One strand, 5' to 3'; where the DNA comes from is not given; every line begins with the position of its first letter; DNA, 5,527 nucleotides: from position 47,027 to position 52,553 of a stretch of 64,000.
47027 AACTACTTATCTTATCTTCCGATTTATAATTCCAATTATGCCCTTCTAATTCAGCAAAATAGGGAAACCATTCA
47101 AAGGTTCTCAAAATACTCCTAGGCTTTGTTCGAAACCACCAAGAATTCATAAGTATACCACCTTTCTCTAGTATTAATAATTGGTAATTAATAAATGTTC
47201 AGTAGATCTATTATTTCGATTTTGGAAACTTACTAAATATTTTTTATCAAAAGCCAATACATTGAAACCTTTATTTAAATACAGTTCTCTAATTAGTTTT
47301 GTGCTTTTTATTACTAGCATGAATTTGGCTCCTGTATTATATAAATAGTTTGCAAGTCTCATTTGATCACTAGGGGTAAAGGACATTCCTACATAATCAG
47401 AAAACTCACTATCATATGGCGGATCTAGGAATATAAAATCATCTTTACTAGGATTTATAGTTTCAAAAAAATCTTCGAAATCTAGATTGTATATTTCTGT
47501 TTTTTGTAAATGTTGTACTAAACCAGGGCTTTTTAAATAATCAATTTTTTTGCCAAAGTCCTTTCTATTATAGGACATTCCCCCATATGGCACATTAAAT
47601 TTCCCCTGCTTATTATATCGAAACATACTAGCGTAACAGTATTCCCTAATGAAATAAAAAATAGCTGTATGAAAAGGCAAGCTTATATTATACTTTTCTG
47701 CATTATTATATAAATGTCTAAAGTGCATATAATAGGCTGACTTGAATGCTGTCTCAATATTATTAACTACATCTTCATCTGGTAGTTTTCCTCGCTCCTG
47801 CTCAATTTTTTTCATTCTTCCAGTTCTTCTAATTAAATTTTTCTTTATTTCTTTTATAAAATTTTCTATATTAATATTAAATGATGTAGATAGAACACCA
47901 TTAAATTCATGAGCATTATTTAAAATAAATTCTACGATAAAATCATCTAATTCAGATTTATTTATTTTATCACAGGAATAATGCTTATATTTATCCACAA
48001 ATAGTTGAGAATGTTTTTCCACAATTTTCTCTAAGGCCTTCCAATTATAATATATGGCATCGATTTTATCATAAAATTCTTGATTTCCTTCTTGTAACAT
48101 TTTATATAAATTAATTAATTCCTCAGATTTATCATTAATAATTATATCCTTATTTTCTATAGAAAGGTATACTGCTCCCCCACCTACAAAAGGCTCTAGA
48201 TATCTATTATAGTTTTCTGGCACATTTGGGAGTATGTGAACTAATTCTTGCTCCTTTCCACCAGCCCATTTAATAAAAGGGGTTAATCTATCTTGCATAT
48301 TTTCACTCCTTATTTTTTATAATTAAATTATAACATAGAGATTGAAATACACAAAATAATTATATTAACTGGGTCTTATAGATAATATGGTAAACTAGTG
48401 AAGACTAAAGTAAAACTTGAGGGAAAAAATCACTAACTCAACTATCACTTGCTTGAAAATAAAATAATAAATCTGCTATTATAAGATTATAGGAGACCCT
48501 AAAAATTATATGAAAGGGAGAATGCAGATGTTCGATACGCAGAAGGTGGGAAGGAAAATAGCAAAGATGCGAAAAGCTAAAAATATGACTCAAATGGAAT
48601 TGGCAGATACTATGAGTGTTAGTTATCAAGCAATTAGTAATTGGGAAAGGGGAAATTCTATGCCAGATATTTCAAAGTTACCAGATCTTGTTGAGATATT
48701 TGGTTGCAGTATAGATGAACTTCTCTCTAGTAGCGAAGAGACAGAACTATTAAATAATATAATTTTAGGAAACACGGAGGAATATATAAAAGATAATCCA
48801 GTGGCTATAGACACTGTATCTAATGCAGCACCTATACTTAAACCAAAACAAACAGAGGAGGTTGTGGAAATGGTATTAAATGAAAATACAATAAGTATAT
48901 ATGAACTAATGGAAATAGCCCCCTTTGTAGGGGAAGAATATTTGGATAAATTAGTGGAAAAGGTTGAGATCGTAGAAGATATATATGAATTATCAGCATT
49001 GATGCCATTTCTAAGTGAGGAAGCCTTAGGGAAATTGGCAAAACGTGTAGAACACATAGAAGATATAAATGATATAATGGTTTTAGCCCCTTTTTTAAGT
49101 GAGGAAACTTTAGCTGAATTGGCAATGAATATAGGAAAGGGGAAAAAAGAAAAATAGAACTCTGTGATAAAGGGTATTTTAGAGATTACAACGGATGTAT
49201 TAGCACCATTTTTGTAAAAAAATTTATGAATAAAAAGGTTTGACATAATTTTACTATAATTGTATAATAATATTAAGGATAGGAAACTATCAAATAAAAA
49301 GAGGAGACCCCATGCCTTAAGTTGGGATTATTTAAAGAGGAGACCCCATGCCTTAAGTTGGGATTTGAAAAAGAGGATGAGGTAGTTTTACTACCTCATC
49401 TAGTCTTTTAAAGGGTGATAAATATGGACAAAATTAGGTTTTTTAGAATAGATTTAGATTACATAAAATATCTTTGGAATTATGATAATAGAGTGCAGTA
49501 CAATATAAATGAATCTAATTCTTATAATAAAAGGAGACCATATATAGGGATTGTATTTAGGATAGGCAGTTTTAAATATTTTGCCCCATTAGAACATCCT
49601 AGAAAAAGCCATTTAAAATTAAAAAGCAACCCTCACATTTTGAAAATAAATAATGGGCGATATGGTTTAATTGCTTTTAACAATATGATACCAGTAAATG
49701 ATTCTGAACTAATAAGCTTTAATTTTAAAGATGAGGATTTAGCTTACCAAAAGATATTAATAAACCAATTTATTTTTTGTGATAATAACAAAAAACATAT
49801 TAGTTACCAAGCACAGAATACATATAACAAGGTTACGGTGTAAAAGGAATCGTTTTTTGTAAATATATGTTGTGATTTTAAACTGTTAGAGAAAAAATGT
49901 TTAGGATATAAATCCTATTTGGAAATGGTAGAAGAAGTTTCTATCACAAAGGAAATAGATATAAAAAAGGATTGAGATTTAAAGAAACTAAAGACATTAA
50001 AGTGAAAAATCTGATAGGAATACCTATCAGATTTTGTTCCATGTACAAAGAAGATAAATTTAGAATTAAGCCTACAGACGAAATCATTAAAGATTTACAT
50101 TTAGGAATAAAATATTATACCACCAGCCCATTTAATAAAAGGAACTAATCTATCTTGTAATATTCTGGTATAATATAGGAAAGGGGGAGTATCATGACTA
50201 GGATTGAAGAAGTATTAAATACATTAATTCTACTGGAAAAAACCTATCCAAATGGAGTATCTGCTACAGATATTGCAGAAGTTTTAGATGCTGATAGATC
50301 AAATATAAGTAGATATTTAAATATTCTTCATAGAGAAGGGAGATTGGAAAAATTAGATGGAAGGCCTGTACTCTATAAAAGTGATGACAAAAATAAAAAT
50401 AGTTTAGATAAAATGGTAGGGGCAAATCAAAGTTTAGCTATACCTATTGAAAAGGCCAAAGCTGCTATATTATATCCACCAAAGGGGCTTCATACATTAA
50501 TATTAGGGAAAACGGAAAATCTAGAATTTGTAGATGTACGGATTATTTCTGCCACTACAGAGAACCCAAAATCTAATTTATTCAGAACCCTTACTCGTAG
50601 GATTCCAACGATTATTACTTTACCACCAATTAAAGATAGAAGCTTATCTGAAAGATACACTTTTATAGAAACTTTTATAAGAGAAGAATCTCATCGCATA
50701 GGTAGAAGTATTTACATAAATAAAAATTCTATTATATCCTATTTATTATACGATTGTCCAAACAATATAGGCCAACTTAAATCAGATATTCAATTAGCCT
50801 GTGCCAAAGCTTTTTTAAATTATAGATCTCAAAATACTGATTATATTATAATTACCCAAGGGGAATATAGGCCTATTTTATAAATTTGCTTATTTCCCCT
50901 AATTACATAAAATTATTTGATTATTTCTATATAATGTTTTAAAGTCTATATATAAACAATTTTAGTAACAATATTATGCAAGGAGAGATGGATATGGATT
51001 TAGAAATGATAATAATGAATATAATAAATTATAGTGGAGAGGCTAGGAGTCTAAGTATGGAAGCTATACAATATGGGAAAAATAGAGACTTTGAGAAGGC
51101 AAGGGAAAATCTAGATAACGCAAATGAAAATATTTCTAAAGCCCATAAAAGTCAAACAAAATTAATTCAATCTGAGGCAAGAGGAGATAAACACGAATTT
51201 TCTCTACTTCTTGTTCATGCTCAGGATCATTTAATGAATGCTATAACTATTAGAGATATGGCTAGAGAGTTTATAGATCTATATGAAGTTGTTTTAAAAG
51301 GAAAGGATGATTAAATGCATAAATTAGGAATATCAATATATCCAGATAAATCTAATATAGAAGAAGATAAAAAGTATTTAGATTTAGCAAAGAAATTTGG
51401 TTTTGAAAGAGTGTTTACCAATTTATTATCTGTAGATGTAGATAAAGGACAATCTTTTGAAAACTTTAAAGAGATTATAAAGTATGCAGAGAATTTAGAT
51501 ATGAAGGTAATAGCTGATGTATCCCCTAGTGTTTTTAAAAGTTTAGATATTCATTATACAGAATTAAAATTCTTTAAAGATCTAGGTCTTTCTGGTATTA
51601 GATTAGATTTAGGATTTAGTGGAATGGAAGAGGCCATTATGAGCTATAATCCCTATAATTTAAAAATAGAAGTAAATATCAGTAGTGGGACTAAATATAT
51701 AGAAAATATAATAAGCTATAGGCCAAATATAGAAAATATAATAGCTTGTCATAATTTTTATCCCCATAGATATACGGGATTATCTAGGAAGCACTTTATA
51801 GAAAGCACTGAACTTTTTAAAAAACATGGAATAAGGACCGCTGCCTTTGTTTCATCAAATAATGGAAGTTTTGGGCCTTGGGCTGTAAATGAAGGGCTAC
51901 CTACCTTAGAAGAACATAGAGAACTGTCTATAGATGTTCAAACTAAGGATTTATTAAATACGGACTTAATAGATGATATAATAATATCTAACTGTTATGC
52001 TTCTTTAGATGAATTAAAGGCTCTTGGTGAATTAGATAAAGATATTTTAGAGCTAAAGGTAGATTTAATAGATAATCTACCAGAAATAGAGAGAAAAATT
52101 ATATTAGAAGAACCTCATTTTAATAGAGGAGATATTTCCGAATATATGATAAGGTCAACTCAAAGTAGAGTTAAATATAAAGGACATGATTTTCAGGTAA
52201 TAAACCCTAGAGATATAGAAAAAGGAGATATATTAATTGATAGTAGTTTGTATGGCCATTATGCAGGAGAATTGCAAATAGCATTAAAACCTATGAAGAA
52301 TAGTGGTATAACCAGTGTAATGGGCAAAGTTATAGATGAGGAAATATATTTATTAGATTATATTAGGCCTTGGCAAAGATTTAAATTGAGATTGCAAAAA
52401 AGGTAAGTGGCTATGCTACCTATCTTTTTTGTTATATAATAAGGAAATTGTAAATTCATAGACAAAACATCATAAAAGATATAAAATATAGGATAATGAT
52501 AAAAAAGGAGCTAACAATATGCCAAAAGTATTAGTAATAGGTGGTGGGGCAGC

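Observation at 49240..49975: ORF-invisible type III toxin-antitoxin (ToxIN/AbiQ-like) locus: consensus promoter, 2.2 x 36-nt RNA repeats, leaky hairpin, ToxN-like endoribonuclease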

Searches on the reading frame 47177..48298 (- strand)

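Call 32: search_protein_families(library=pfam, proteins=[window:47177-48298:-], max_evalue=0.001)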
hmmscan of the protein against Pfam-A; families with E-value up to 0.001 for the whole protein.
window:47177-48298:- (374 aa): 1 family
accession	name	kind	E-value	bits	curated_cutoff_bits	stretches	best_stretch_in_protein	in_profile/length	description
PF02086.21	MethyltransfD12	-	2.8e-37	129.2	22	2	176-353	68-250/253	D12 class N6 adenine-specific DNA methyltransferase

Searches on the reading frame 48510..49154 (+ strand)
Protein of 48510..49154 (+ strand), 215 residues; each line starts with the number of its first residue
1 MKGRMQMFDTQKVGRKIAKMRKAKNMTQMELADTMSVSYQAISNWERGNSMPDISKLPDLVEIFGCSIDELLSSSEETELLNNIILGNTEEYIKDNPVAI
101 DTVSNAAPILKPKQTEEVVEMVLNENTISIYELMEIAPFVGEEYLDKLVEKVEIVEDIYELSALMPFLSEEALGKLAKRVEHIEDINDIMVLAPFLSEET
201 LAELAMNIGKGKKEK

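Call 32: search_protein_families(library=pfam, proteins=[window:48510-49154:+], max_evalue=0.001)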
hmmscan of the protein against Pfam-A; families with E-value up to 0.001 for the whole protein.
window:48510-49154:+ (215 aa): 5 families
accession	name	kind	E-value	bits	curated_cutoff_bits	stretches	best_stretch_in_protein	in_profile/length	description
PF01381.28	HTH_3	-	6.7e-14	52.1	23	1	17-71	1-55/55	Helix-turn-helix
PF12844.13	HTH_19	-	3.9e-12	46.3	30.2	1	14-73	1-60/64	Helix-turn-helix domain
PF13560.12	HTH_31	-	4.6e-06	27.3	27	1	14-71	3-61/64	Helix-turn-helix domain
PF13443.12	HTH_26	-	5.5e-06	27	22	1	16-73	1-59/63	Cro/C1-type HTH DNA-binding domain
PF07022.19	Phage_CI_repr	-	4.9e-05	24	22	1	17-77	3-63/65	Bacteriophage CI repressor helix-turn-helix domain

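Call 43: search_protein_families(library=ncbifam, proteins=[window:48510-49154:+], max_evalue=0.001)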
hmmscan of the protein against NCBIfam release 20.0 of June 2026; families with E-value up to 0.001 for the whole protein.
window:48510-49154:+ (215 aa): 12 families
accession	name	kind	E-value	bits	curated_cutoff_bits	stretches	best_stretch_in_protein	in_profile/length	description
NF041951.1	phage_RstR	subfamily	3.9e-14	52.8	80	1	13-84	3-74/108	RstR family transcriptional repressor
NF052239.1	antitox_spr1629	equivalog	8.4e-10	38.3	335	1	13-69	3-59/377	spr1629 family repressor/antitoxin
NF047948.1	male_kill_WMK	equivalog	4.6e-09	36.1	300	1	10-94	160-244/300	WO male-killing family protein Wmk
NF007257.0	PRK09706.1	subfamily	7.9e-09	35.4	101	1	10-78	3-71/135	transcriptional repressor DicA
NF007408.0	PRK09943.1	equivalog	1.6e-08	34.3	211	1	12-89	7-84/185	HTH-type transcriptional regulator PuuR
TIGR03070.1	couple_hipB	subfamily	3.1e-07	30.2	71.65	1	12-66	2-56/58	type II toxin-antitoxin system Y4mF family antitoxin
NF006015.0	PRK08154.1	subfamily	4.2e-07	29.4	204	1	11-103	29-125/314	anaerobic benzoate catabolism transcriptional regulator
TIGR03830.1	CxxCG_CxxCG_HTH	subfamily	2.1e-05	24.3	61.8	1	9-53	62-106/127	type II TA system antitoxin MqsA family protein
TIGR00270.2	TIGR00270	equivalog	7.2e-05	22.6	110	1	14-75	77-138/159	multiprotein bridging factor aMBF1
NF041575.1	antitoxPezA_Strep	equivalog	0.00035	20.6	290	1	13-68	2-57/158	type II toxin-antitoxin system antitoxin PezA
NF047542.1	telomere_Tap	equivalog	0.00039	19.3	600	1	18-56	23-61/695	telomere-associated protein Tap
NF003162.0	PRK04140.1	equivalog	0.00043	19.4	263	1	14-70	128-184/317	transcriptional regulator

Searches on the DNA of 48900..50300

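Call 6: search_rna_families(source=window, start=48900, end=50300, threshold=evalue, max_evalue=10, show_alignments=3)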
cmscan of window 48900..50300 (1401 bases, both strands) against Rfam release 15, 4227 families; matches with E-value up to 10: 6.
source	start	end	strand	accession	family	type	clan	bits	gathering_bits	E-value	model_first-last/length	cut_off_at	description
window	49292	49406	-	RF02322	TtnuHACA15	Gene; snRNA; snoRNA; HACA-box;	-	22.8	100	0.36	1-117/117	no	Tetrahymena snoRNA TtnuHACA15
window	50207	50277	+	RF01220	snoR104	Gene; snRNA; snoRNA; HACA-box;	-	20.5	40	1.2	1-118/118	no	Small nucleolar RNA snoR104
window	49376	49400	+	RF03871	mir-5681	Gene; miRNA;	-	18.5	88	1.2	1-61/61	no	mir-5681 microRNA precursor family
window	49376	49400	-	RF03871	mir-5681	Gene; miRNA;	-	18.4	88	1.2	1-61/61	no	mir-5681 microRNA precursor family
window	49970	50036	+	RF04339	Plastid-psbJ-3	Cis-reg;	CL00152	18.2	61.7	4.1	1-125/125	no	Plastid-psbJ-3 3UTR RNA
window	49437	49476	-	RF00628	RgsA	Gene; sRNA;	-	11.5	88.4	4.9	1-194/194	no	RgsA sRNA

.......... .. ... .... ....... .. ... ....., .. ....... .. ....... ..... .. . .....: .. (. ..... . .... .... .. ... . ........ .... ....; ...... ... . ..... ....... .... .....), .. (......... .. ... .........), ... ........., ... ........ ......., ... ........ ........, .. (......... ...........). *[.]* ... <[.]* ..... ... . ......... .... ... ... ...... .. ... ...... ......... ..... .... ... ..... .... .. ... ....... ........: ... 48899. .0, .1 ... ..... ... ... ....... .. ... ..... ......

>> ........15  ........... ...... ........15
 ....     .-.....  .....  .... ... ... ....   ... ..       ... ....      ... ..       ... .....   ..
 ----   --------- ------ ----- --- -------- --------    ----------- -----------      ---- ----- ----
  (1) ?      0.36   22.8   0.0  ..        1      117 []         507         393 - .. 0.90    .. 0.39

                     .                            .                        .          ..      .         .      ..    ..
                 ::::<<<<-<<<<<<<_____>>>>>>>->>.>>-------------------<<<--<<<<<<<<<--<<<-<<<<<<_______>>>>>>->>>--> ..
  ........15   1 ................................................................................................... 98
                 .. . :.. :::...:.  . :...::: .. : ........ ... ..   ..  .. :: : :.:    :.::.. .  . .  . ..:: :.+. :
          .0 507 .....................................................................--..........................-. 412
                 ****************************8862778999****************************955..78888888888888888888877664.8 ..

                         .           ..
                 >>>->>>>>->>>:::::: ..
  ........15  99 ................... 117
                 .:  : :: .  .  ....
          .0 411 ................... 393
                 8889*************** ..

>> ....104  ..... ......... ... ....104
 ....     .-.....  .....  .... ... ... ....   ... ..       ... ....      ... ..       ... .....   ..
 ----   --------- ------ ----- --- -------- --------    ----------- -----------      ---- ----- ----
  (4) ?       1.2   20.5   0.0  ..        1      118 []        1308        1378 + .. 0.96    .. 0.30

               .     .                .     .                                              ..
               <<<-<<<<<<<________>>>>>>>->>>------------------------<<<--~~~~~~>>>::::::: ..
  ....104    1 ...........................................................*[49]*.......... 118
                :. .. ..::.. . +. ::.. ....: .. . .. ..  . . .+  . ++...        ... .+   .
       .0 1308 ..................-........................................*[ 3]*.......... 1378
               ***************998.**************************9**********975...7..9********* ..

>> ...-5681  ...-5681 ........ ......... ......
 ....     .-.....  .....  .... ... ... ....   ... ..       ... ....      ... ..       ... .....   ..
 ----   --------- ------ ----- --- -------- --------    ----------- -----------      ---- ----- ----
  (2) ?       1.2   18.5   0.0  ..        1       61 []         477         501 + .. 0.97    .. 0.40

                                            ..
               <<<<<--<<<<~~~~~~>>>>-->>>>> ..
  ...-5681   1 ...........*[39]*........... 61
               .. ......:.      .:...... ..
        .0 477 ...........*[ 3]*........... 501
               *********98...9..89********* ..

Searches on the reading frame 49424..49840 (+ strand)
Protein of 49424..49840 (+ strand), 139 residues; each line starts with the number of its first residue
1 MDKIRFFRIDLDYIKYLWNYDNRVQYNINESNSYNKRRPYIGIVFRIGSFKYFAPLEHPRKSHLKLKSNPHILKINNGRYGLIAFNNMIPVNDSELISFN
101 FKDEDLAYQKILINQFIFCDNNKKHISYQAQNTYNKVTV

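Call 4: search_protein_families(library=pfam, proteins=[window:49424-49840:+], max_evalue=1)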
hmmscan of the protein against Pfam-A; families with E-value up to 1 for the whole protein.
window:49424-49840:+ (139 aa): 1 family
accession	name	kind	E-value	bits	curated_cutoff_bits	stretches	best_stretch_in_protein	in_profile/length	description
PF13958.12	ToxN_toxin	-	2.5e-35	122.5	25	1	5-138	2-135/159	Toxin ToxN, type III toxin-antitoxin system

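Call 5: search_protein_families(library=padloc, proteins=[window:49424-49840:+], max_evalue=1)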
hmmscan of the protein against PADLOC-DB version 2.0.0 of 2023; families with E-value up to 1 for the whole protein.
window:49424-49840:+ (139 aa): 1 family
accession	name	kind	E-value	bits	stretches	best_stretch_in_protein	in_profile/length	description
PDLC02352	AbiQ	-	5.3e-32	109.3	1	4-138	1-133/160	AbiQ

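Call 43: search_protein_families(library=ncbifam, proteins=[window:49424-49840:+], max_evalue=0.001)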
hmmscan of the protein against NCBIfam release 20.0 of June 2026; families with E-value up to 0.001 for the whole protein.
window:49424-49840:+ (139 aa): 0 families

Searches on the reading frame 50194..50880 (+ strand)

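Call 32: search_protein_families(library=pfam, proteins=[window:50194-50880:+], max_evalue=0.001)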
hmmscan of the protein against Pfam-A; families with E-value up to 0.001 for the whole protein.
window:50194-50880:+ (229 aa): 3 families
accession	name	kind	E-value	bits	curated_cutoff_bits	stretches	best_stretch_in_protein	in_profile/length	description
PF22979.2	HTH_69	-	1.7e-08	34.7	27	1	13-55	18-60/69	Winged helix-turn-helix domain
PF09339.16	HTH_IclR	-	8.1e-05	22.8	22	1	17-53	14-50/52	IclR helix-turn-helix domain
PF01978.25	TrmB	-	0.00027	21.2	25.6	1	22-62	23-63/68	Sugar-specific transcriptional regulator TrmB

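Call 43: search_protein_families(library=ncbifam, proteins=[window:50194-50880:+], max_evalue=0.001)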
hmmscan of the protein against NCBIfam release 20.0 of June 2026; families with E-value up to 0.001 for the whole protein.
window:50194-50880:+ (229 aa): 2 families
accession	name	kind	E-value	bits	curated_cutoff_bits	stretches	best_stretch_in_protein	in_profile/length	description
NF047795.1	TransRegDagR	equivalog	2.9e-42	144.6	1400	2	104-220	245-361/938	transcriptional regulator DagR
NF041552.1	TF_PrdR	equivalog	0.00075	17.9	795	0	112-200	400-494/577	sigma-54 dependent transcriptional regulator PrdR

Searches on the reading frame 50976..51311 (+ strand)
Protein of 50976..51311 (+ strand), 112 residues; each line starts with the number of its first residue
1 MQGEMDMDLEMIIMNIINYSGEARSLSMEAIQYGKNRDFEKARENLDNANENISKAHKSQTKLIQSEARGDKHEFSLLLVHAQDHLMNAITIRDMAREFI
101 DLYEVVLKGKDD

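Call 32: search_protein_families(library=pfam, proteins=[window:50976-51311:+], max_evalue=0.001)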
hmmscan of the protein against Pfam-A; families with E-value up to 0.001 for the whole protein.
window:50976-51311:+ (112 aa): 1 family
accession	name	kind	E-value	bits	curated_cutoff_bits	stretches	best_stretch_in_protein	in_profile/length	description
PF02255.21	PTS_IIA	-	1.8e-39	134.1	27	1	12-104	2-94/94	PTS system, Lactose/Cellobiose specific IIA subunit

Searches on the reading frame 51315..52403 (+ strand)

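Call 32: search_protein_families(library=pfam, proteins=[window:51315-52403:+], max_evalue=0.001)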
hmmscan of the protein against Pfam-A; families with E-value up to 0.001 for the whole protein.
window:51315-52403:+ (363 aa): 2 families
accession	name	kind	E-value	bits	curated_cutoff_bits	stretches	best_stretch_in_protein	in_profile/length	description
PF19200.6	MupG_N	-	6.4e-96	320.9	24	1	4-238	1-236/237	6-phospho-N-acetylmuramidase, N-terminal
PF05913.16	MupG_C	-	1.8e-37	128.5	24.4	1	245-358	1-115/116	6-phospho-N-acetylmuramidase, C-terminal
